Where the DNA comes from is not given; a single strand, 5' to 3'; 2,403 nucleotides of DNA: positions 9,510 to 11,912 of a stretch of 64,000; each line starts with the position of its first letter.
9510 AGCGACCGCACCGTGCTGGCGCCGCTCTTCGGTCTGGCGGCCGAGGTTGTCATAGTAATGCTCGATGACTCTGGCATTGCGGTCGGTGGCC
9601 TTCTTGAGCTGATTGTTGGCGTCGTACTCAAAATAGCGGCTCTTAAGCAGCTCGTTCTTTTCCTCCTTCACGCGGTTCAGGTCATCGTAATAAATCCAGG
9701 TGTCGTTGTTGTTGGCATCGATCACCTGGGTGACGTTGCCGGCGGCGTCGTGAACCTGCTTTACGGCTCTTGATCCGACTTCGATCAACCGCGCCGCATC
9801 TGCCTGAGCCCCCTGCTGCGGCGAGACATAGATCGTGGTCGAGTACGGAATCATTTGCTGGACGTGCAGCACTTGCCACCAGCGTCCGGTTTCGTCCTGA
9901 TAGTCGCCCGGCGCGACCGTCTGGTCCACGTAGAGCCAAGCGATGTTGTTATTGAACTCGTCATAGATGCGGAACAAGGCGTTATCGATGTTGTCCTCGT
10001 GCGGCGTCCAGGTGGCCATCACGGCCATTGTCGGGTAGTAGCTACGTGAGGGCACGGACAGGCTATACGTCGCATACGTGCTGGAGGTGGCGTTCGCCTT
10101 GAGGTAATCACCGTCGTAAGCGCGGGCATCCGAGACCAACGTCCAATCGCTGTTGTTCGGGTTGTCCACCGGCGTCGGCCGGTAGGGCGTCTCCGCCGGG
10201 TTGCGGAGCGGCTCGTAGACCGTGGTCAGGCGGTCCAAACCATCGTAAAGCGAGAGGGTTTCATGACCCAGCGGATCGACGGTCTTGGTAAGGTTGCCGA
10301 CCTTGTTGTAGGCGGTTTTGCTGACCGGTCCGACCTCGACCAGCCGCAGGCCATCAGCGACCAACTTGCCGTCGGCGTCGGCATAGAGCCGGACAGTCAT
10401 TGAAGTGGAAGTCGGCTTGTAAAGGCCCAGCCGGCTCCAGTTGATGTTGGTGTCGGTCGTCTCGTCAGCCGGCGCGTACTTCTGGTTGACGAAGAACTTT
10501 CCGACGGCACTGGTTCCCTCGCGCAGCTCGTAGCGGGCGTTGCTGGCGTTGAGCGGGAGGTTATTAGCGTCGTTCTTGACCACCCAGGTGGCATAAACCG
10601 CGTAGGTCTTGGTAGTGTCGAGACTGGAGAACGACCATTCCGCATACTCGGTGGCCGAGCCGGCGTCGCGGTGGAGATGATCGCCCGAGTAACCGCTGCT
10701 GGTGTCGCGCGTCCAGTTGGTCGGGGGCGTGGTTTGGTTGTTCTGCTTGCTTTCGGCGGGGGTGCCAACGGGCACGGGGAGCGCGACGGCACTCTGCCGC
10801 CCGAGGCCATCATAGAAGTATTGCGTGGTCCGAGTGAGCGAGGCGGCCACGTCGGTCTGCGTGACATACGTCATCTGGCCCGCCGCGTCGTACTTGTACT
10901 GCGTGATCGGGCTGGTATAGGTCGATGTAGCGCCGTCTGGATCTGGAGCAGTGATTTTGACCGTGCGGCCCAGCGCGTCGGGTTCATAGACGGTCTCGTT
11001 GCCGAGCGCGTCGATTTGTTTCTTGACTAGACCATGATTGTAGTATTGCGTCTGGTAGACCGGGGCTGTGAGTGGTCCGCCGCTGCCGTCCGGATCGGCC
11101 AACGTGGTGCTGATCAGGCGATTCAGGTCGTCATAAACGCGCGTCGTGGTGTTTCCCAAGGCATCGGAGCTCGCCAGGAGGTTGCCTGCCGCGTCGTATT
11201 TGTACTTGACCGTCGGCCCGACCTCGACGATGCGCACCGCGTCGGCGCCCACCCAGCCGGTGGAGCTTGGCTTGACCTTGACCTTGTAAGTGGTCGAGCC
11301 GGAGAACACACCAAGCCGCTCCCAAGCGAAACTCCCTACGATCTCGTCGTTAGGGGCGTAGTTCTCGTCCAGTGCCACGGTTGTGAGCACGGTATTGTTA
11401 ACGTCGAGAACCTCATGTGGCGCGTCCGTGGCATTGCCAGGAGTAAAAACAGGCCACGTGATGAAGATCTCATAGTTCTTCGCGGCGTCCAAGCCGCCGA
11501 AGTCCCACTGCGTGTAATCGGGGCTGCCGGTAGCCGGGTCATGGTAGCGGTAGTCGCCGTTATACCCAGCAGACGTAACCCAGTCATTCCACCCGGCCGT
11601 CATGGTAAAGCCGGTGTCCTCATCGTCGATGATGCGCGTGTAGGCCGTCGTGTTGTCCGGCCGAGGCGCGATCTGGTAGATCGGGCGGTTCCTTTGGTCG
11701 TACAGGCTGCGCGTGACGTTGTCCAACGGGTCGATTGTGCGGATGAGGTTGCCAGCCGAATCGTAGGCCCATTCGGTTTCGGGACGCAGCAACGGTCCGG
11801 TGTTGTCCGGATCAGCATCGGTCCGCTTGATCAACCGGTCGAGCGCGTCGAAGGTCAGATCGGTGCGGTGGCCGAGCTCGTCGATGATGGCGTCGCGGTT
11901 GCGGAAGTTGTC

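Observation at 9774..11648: Three golvesin-like beta-sandwich modules inserted into the YD-repeat shell of the RHS toxin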

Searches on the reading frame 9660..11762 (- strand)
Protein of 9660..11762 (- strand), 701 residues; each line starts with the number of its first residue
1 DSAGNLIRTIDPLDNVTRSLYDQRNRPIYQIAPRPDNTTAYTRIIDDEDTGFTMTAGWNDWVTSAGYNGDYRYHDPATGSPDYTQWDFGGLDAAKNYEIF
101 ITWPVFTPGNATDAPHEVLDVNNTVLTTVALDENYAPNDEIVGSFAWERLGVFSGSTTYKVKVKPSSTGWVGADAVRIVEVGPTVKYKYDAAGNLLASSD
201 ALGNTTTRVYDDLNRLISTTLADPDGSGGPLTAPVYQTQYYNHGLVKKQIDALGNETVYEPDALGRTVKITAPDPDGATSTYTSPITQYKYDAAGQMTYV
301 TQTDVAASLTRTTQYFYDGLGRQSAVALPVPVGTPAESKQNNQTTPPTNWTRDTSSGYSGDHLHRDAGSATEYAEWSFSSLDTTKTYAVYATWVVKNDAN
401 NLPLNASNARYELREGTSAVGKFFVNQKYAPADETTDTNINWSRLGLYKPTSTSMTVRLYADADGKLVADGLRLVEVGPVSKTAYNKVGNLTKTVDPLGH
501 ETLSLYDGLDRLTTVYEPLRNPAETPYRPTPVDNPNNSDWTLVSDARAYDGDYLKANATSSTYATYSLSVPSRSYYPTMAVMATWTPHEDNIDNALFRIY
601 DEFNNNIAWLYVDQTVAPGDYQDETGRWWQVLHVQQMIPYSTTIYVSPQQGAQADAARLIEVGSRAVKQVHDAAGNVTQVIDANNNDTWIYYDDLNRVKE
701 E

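Call 67: find_homologous_proteins(query=window:9660-11762:-, max_evalue=1e-10)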
Query window:9660-11762:- (701 aa): 276 proteins with E <= 1e-10 among 8000 candidates; the best 120 are listed.
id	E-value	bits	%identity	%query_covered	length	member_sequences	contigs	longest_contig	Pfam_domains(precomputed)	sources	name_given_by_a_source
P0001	0.0e+0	1631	100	100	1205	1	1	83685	PF05593.20,PF25023.2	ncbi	ncbi:MAG: hypothetical protein WD894_19360 [Pirellulales bacterium]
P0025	6.1e-107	377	40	24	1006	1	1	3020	PF05593.20,PF25275.2,PF25023.2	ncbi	ncbi:MAG TPA: hypothetical protein VGF99_08300, partial [Myxococcota bacterium]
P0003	1.1e-102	363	50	49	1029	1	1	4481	PF05593.20,PF25275.2,PF25023.2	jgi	jgi:YD repeat-containing protein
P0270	1.6e-73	266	44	21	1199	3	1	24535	PF05593.20,PF25023.2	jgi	jgi:RHS repeat-associated protein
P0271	1.9e-71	260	29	73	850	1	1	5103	PF05593.20,PF25023.2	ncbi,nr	ncbi:hypothetical protein OAH18_03135, partial [bacterium]|nr:hypothetical protein [bacterium]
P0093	8.8e-58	215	42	21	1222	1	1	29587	PF17963.8,PF17892.8,PF05593.20,PF17803.8,PF25023.2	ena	-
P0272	3.9e-56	209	43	19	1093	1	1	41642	PF05593.20,PF25023.2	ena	-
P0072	3.5e-55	206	36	22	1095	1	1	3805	PF15283.13,PF17963.8,PF17892.8,PF05593.20,PF17803.8,PF25023.2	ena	-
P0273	3.8e-55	206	37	21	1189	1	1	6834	PF15283.13,PF17963.8,PF17892.8,PF05593.20,PF25023.2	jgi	jgi:YD repeat-containing protein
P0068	3.9e-55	206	46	22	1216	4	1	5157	PF05593.20,PF25023.2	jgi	jgi:RHS repeat-associated protein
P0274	1.2e-50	191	41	22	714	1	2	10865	PF05593.20,PF25023.2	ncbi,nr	ncbi:MAG: hypothetical protein L0211_12735 [Planctomycetaceae bacterium]|nr:hypothetical protein [Pl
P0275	1.4e-45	174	30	46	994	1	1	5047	PF05593.20,PF25023.2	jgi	jgi:YD repeat-containing protein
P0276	2.6e-44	170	39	20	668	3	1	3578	PF15283.13,PF05593.20,PF25023.2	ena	-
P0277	9.0e-44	168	40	25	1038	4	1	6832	PF05593.20,PF25023.2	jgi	jgi:RHS repeat-associated protein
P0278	5.4e-43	166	40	21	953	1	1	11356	PF20041.6,PF05593.20,PF25023.2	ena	-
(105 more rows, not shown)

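Call 72: find_related_loci(query=A5, collection=genome_contigs, flank=6000)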
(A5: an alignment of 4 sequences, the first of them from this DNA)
Query A5 (701 aa) in genome_contigs; peptide patterns used: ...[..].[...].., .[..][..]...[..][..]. (x = any residue, [..] = any of these).
29 stretches matched a pattern, but none encodes a relative of the query by tblastn (E <= 1e-3).
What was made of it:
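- A pattern scan of GTDB species-representative genomes found no relatives (call 72), so all supporting relatives are metagenomic.
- Tried and rejected: With the 4-protein collinear alignment it found no confirmed relatives (call 72), so no taxonomic survey across genomes was obtained.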

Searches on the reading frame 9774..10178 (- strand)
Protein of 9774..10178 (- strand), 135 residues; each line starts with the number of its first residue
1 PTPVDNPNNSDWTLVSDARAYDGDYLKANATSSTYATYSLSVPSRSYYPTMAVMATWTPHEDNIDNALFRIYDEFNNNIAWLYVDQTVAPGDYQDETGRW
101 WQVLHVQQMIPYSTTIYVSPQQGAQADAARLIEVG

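Call 5: search_protein_families(library=pfam, proteins=[window:9774-10178:-], max_evalue=10)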
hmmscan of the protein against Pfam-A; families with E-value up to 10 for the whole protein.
window:9774-10178:- (135 aa): 0 families
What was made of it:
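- Modules 2 and 3 give no Pfam hit alone (call 5).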

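Call 6: search_protein_families(library=ncbifam, proteins=[window:9774-10178:-], max_evalue=10)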
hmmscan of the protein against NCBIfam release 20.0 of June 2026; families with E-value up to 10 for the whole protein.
window:9774-10178:- (135 aa): 0 families
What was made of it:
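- Modules 2 and 3 do not reach Pfam significance on their own (call 5), and no NCBIfam model matched any module significantly (call 6).
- Tried and rejected: No NCBIfam model matched any module significantly (call 6).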

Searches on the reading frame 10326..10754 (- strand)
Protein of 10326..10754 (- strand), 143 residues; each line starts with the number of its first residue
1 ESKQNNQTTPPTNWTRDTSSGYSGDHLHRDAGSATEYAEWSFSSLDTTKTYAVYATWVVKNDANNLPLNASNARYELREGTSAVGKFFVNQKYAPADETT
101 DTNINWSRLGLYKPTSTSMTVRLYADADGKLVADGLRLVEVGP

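Call 5: search_protein_families(library=pfam, proteins=[window:10326-10754:-], max_evalue=10)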
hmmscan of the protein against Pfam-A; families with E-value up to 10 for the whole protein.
window:10326-10754:- (143 aa): 1 family
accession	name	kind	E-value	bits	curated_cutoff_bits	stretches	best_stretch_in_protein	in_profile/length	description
PF13756.12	Stimulus_sens_1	-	0.11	13.4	29.8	1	111-139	13-38/111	Stimulus-sensing domain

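Call 6: search_protein_families(library=ncbifam, proteins=[window:10326-10754:-], max_evalue=10)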
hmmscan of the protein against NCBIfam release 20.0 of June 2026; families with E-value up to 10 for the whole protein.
window:10326-10754:- (143 aa): 0 families
